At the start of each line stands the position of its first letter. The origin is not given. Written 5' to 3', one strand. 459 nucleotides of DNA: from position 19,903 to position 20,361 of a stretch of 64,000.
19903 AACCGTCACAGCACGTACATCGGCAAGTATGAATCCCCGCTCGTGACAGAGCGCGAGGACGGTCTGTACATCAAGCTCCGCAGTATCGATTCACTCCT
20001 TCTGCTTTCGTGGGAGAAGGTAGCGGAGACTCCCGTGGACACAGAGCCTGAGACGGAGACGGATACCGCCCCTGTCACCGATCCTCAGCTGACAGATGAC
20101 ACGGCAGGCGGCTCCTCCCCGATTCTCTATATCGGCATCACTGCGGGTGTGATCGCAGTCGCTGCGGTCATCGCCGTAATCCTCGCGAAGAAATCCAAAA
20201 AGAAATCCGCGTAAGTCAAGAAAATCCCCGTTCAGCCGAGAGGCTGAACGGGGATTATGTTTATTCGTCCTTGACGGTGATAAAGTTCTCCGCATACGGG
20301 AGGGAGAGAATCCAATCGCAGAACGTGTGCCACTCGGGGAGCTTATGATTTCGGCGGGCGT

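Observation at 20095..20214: Conserved non-LPXTG tripartite C-terminus (linker, TM helix, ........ tail) shared by all five paralogs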

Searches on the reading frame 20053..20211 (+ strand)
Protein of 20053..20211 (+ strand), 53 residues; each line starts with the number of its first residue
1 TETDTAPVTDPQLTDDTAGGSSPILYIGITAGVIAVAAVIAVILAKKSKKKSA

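Call 8: search_protein_families(library=ncbifam, proteins=[window:20053-20211:+], max_evalue=10)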
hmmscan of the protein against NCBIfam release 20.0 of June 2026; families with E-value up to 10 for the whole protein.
seq(53 aa): 2 families
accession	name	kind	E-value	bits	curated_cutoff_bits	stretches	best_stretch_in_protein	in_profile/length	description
NF041738.1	GG_III-CTERM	domain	0.13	12.2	22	1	26-51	3-28/28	GGIII-like transmembrane region-containing protein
NF033507.3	Loki-CTERM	subfamily_domain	1.3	9.4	19.9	1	33-51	9-27/27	Loki-CTERM sorting domain-containing protein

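Call 9: search_protein_families(library=pfam, proteins=[window:20053-20211:+], max_evalue=10)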
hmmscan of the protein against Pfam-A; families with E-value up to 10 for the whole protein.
seq(53 aa): 0 families

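Call 22: find_homologous_proteins(query=A2, max_evalue=10)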
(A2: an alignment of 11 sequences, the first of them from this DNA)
Query A2 (11 sequences) (44 aa, profile of the alignment): 23 proteins with E <= 10 among 8000 candidates.
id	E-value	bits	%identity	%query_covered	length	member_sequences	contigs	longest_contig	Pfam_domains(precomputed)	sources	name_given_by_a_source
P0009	6.2e-14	69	64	100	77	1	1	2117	-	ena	-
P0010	2.5e-4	38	-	-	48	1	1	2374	-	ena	-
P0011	4.0e-3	34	-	-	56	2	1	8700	-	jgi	jgi:hypothetical protein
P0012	3.5e-2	31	-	-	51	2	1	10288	-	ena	-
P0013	8.0e-2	30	-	-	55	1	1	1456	-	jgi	-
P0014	2.1e-1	29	-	-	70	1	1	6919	-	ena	-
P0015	4.6e-1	28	36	89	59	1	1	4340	-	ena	-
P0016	5.4e-1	28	-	-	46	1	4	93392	-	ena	-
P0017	5.9e-1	27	-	-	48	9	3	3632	-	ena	-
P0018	6.8e-1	27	50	77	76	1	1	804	-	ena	-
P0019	9.1e-1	27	-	-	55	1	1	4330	-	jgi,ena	jgi:hypothetical protein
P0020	9.9e-1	27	-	-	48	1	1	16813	-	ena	-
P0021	1.4e+0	26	31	59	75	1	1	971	-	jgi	-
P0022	3.4e+0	25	-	-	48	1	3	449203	PF03977.19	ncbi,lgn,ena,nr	ncbi:MAG: hypothetical protein J6Q94_07320 [Clostridia bacterium]|nr:hypothetical protein [Clostridi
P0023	3.6e+0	25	-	-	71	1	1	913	-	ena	-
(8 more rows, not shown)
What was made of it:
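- Tried and rejected: Word-indexed database search with the tail alignment (call 22).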
